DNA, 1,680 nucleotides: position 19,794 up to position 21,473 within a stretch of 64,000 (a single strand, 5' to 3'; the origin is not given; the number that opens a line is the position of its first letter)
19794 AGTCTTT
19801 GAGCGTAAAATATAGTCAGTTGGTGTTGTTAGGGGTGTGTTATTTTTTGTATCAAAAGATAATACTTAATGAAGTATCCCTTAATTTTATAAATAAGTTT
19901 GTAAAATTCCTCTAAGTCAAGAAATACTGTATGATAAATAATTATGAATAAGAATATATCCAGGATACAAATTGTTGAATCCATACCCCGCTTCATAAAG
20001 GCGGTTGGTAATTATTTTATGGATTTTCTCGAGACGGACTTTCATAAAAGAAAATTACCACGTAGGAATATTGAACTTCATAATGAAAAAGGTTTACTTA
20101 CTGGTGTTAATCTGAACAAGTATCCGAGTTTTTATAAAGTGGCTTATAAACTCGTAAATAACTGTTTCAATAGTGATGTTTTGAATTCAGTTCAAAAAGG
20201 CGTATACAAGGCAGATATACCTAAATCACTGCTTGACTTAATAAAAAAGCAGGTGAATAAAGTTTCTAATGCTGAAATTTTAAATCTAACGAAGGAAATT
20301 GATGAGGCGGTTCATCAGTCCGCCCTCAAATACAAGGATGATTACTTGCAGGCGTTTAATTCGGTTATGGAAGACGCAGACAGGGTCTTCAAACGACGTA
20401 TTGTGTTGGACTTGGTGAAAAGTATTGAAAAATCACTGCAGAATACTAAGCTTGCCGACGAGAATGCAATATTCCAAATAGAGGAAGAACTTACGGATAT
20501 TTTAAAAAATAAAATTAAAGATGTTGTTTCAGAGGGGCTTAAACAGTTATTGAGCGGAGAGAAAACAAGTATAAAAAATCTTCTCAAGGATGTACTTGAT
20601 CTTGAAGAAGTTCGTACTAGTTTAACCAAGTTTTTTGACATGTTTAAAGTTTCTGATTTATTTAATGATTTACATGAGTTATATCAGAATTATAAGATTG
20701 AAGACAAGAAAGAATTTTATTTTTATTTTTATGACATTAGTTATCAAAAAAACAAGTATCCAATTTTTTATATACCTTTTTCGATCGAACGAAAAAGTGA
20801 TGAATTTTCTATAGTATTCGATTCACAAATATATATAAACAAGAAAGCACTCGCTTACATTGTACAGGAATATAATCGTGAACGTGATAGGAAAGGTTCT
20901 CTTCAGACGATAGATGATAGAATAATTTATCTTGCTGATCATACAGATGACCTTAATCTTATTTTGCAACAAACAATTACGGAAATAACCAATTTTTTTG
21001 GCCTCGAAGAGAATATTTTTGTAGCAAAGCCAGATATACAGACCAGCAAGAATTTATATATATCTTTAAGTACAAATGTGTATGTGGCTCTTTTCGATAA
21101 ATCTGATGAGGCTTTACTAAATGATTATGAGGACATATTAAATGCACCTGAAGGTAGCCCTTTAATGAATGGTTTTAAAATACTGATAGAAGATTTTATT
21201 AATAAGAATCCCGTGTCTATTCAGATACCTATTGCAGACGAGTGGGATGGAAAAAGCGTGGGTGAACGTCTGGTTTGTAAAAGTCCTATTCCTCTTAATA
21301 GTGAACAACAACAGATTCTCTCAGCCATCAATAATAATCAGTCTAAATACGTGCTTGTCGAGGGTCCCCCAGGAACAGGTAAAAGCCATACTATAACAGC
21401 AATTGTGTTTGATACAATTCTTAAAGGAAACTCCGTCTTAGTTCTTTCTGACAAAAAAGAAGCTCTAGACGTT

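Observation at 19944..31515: Candidate uncharacterised defence or DNA-surveillance locus: two helicase-nuclease fusions bracketing a zinc-ribbon-WYL protein, with a DUF559-like endonuclease, a Zn-finger protein and a Macro domain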

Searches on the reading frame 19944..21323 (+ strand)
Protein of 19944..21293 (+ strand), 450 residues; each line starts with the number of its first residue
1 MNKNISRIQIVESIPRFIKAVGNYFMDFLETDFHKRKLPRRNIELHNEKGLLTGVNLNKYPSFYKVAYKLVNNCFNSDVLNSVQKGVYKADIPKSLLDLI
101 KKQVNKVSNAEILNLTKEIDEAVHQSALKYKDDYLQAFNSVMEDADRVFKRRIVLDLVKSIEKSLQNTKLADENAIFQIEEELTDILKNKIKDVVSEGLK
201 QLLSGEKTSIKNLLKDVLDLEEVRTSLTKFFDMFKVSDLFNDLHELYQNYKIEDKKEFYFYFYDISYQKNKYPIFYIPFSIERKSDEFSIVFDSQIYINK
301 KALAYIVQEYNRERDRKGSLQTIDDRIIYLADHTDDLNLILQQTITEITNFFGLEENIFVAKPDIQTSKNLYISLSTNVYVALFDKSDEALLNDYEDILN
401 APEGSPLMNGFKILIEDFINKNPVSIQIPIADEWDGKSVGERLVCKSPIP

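Call 26: search_protein_families(library=pfam, proteins=[window:19944-21293:+], max_evalue=5)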
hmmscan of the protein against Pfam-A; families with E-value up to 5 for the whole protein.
window:19944-21293:+ (450 aa): 2 families
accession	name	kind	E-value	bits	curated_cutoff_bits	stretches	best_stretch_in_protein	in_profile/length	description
PF00328.27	His_Phos_2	-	0.098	12.5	23.6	1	173-265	154-249/354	Histidine phosphatase superfamily (branch 2)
PF09888.14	DUF2115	-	0.1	13.5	25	1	95-142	4-51/162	Uncharacterized protein conserved in archaea (DUF2115)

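Call 44: predict_structure(alignment_id=A2)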
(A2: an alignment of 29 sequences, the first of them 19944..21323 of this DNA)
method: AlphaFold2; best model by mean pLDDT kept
length: 460 residues; sequences in the alignment: 29
mean_pLDDT: 78.1   pTM: 0.60
mean pLDDT of the five models: 78.1, 73.0, 73.0, 67.4, 62.4
residues with pLDDT >= 90: 179; 70-90: 159; 50-70: 44; < 50: 78
segments of 3 or more residues with pLDDT < 50: 1-21, 26-36, 390-393, 422-460
pLDDT, mean of each block of 10 residues (from residue 1): 32 44 47 53 80 87 91 89 89 82 91 93 93 91 94 90 77 78 90 92 86 90 89 79 91 85 90 94 93 91 88 85 79 90 94 93 90 93 72 50 64 58 44 43 37 42
secondary structure, 60 per line:
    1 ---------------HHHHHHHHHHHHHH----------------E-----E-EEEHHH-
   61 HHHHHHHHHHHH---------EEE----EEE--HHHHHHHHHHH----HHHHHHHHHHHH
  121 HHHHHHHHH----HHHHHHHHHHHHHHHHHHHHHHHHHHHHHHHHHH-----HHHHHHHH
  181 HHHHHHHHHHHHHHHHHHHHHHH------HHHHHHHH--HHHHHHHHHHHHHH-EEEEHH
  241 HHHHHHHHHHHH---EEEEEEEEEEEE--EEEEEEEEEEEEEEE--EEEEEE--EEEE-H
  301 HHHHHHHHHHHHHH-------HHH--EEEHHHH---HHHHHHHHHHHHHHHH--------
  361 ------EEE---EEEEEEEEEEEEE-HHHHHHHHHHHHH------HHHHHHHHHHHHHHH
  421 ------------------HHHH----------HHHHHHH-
elements in order: H16-29 E54-56 H61-72 E82-84 E89-91 H94-104 H109-129 H134-167 H173-203 H210-217 H220-233 E235-238 H239-252 E256-267 E270-284 E287-292 E295-298 H300-314 E327-329 H330-333 H337-352 E367-369 E373-385 H387-399 H406-420 H439-442 H453-459

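Call 60: fold_search(model_id=the predicted structure, library=pdb)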
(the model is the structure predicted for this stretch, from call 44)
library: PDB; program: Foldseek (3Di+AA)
matches with E <= 10: 300; with E <= 0.001: 0
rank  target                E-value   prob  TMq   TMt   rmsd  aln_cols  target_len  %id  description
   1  2oez_A                2.4e-02  0.25  0.08  0.13  18.4       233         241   13  Protein of Unknown Function (DUF1342) from Vibrio parahaemolyticus (released 2007-01-30)
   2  7rto_B                3.3e-02  0.16  0.12  0.14  24.4       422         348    9  Cryo-EM structure of bluetongue virus capsid protein VP5 at low endosomal pH intermediate state 2 (released 2021-11-03)
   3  6k5l_A                2.8e-01  0.11  0.12  0.10  26.8       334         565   10  The crystal structure of isocitrate dehydrogenase kinase/phosphatase wtih two Mn2+ from E. coli (released 2019-07-03)
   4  4rm4                  3.1e-01  0.06  0.10  0.13  26.1       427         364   10  The crystal structure of the versatile cytochrome P450 enzyme CYP109B1 from Bacillus subtilis (released 2015-02-04)
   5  9ijm_C                3.9e-01  0.09  0.09  0.16  30.8       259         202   11  Bacterial flagellar sodium-driven stator PomA5PomB2 with 100 mM NaCl and 0.1 mM phenamil (released 2025-01-01)
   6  6m4i_A                4.1e-01  0.09  0.06  0.08  16.5        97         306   16  Structure of CENP-E motor domain at 1.9 angstrom resolution (released 2021-03-10)
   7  3eps_A                4.3e-01  0.10  0.12  0.10  27.6       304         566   11  The crystal structure of isocitrate dehydrogenase kinase/phosphatase from E. coli (released 2010-04-14)
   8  6m4i_B                5.0e-01  0.08  0.06  0.08  17.1       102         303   17  Structure of CENP-E motor domain at 1.9 angstrom resolution (released 2021-03-10)
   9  8hfh                  5.8e-01  0.07  0.06  0.08  17.3       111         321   15  CENP-E motor domain in complex with AMPPNP and Mg2+ (released 2023-03-08)
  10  8zyv_F                6.1e-01  0.10  0.10  0.17  28.2       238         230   12  Bacterial flagellar sodium-driven stator PomA5PomB2 with 100 mM NaCl (released 2025-01-01)
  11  4cru_A                6.7e-01  0.20  0.13  0.21  26.2       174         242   10  Complex of human CNOT9 and CNOT1 including one tryptophan (released 2014-05-07)
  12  4p69_A                6.7e-01  0.06  0.10  0.09  26.0       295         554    9  Acek (D477A) ICDH complex (released 2014-10-08)
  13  4x0r_B                7.1e-01  0.11  0.12  0.21  15.7       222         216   10  Crystal structure of human MxB stalk domain (released 2014-12-10)
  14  1ca1                  7.4e-01  0.02  0.07  0.08  23.7       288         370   14  ALPHA-TOXIN FROM CLOSTRIDIUM PERFRINGENS (released 1999-05-04)
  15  3l39                  8.2e-01  0.28  0.14  0.24  13.3       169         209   14  Crystal structure of Putative PhoU-like phosphate regulatory protein (BT4638) from BACTEROIDES THETAIOTAOMICRON VPI-5482 (released 2010-01-19)
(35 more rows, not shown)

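Call 95: search_protein_representatives(protein=window:19944-21263:+)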
Query: 440 residues. Proteins with E-value up to 0.001 (for the whole library): 433; up to 1e-10: 279; up to 1e-30: 144. The best 150 are listed.
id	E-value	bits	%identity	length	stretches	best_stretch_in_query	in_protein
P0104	4.3e-211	717.9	76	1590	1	5-439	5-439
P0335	8.8e-137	473.2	73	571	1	135-438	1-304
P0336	4.1e-114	398.5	46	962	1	17-437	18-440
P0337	2.1e-112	392.9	46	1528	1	16-436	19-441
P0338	8.8e-105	367.8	46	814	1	17-436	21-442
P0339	6.1e-104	365.0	46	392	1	16-388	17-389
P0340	2.8e-102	359.6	43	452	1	16-436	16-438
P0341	2.3e-101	356.5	42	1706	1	16-436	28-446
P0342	4.5e-98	345.7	43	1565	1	15-439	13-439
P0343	1.1e-94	334.5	40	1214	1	16-438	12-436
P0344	1.9e-93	330.4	37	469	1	9-436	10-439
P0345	1.2e-89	318.0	38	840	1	13-439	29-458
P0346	5.6e-87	309.2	39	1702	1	15-439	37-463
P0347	3.8e-83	296.5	36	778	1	16-437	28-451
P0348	9.2e-82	292.0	36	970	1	13-438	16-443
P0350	2.9e-77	277.2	34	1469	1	11-437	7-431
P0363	3.1e-67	244.1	31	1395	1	16-434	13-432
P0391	3.9e-53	197.7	28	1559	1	13-436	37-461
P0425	6.6e-43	164.0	25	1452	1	15-436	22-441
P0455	1.4e-34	136.6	23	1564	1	17-439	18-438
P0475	6.0e-31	124.6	23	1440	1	19-438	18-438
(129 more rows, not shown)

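Call 97: search_protein_families(library=padloc, proteins=[P0350, P0363, P0391, P0425, P0455, P0475], max_evalue=1e-10)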
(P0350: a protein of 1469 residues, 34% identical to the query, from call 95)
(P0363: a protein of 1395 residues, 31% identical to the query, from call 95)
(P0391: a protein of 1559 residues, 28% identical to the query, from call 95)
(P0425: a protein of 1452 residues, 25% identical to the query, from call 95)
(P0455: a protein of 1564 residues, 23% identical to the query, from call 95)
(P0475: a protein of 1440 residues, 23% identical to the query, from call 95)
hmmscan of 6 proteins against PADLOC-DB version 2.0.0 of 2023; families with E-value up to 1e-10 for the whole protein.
P0350 (1469 aa): 5 families
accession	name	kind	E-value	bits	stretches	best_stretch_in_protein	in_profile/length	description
PDLC05009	PDC-S37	-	3.7e-43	145.6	2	877-1165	927-1198/1550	-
PDLC03924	MkoC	-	2.8e-42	142.9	1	281-1157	107-937/1136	-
PDLC03920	MkoA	-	7.8e-35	118.5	1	447-1161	618-1073/1112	-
PDLC02194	Hhe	-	6.9e-22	74.6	1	867-1161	1360-1635/1911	-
PDLC03921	MkoA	-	1.5e-21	73.9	1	883-1161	1292-1564/1607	-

P0363 (1395 aa): 5 families
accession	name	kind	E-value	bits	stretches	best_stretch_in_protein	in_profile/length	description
PDLC05009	PDC-S37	-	1.4e-40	137.1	2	933-1223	928-1201/1550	-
PDLC03920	MkoA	-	2.5e-37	126.8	2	942-1214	791-1071/1112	-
PDLC03924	MkoC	-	1.6e-35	120.6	1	941-1212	669-937/1136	-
PDLC03921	MkoA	-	7.2e-24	81.6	1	1091-1213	1444-1561/1607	-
PDLC02194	Hhe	-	3.8e-20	68.8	1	922-1223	1360-1642/1911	-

P0391 (1559 aa): 5 families
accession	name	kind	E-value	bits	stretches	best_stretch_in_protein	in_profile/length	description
PDLC03920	MkoA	-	4.3e-36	122.7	1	472-1240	615-1069/1112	-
PDLC03924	MkoC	-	1.3e-35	120.8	1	969-1241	668-938/1136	-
PDLC05009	PDC-S37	-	1.6e-35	120.4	2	915-1252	888-1202/1550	-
PDLC03921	MkoA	-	5.1e-26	88.7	1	968-1239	1293-1559/1607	-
PDLC02194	Hhe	-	6e-13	44.9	0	493-541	441-489/1911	-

P0425 (1452 aa): 5 families
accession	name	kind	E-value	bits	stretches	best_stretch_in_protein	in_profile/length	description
PDLC03920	MkoA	-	7e-41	138.5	1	456-1216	616-1069/1112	-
PDLC05009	PDC-S37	-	7.9e-39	131.3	2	853-1222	849-1196/1550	-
PDLC03924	MkoC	-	5.4e-35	118.8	1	943-1217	668-938/1136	-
PDLC03921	MkoA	-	8.3e-28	94.6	1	941-1216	1292-1560/1607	-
PDLC02194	Hhe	-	9.1e-16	54.3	0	921-1223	1359-1638/1911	-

P0455 (1564 aa): 4 families
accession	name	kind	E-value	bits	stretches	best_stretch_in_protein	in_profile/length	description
PDLC03924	MkoC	-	8.2e-29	98.3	1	844-1354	444-922/1136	-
PDLC03920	MkoA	-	3.7e-27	93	1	1034-1343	710-1042/1112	-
PDLC05009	PDC-S37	-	1.4e-24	84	1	456-1339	298-1154/1550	-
PDLC03921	MkoA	-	6.2e-20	68.5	0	1266-1379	1461-1560/1607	-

P0475 (1440 aa): 5 families
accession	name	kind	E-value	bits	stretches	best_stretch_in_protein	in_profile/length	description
PDLC05009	PDC-S37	-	3.4e-41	139.1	2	919-1204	928-1196/1550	-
PDLC03920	MkoA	-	2.1e-35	120.4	1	928-1203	791-1074/1112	-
PDLC03924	MkoC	-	2.1e-35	120.2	1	927-1202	669-941/1136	-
PDLC03921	MkoA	-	6.5e-22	75.1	1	924-1204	1292-1566/1607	-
PDLC02194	Hhe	-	6.7e-21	71.3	1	908-1204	1360-1637/1911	-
